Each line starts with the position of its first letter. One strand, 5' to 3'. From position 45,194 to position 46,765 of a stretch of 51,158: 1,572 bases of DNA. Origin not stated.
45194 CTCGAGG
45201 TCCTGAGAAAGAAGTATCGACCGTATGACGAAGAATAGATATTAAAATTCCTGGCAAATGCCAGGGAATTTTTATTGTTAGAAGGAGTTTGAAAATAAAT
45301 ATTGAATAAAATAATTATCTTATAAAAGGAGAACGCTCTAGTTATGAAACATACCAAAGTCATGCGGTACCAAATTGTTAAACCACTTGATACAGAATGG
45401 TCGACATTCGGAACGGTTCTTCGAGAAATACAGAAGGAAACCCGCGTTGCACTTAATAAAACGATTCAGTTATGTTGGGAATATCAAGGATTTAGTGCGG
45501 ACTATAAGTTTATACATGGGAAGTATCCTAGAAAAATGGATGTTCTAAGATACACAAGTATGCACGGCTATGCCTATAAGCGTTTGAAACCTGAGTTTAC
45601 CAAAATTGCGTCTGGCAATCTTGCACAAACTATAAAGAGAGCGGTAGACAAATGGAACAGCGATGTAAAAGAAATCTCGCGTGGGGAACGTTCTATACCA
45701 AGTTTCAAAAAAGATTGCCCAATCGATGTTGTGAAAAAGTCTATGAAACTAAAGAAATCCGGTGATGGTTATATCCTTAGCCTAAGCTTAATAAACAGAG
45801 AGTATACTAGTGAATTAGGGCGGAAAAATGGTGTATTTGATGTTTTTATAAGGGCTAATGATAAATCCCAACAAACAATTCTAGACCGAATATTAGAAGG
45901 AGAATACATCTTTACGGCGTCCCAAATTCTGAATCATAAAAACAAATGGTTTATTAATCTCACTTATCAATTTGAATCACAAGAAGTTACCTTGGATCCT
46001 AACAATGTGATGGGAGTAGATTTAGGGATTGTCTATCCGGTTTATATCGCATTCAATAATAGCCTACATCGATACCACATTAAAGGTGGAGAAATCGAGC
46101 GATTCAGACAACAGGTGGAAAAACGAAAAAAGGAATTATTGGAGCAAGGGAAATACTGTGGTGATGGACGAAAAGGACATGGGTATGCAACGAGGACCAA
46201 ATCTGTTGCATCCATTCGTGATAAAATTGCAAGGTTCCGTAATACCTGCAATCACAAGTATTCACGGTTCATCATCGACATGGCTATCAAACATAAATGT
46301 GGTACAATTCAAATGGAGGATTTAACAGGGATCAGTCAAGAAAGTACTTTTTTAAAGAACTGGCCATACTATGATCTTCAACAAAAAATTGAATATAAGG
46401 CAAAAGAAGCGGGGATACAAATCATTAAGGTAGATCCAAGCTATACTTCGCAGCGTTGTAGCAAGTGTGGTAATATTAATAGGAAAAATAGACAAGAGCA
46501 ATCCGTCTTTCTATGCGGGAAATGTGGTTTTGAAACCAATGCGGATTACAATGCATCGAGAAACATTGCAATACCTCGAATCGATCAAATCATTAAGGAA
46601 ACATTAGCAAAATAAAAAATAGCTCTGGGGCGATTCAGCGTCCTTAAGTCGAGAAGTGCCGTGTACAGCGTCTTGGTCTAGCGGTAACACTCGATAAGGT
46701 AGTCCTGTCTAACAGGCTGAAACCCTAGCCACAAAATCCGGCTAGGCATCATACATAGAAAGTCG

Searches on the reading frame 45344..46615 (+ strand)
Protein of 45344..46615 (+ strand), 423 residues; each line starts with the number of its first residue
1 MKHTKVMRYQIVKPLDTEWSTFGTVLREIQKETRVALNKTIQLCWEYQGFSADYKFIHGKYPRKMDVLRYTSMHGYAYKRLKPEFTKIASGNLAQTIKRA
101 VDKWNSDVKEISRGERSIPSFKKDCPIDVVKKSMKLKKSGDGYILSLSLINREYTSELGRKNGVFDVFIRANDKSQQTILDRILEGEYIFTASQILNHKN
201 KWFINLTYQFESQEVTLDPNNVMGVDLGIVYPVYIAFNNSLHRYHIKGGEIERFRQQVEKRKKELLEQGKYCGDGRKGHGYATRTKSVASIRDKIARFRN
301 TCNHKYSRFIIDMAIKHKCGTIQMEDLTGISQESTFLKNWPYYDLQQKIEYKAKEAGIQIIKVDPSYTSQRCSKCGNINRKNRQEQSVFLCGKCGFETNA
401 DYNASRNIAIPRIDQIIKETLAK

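Call 79: search_protein_families(library=pfam, proteins=[window:45344-46615:+], max_evalue=0.0001)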
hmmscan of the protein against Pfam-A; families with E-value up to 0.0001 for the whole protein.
window:45344-46615:+ (423 aa): 1 family
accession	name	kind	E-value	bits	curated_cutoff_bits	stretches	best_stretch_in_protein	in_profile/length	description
PF07282.18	Cas12f1-like_TNB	-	9.1e-26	90.2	26.3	1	342-408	1-60/60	Cas12f1-like, TNB domain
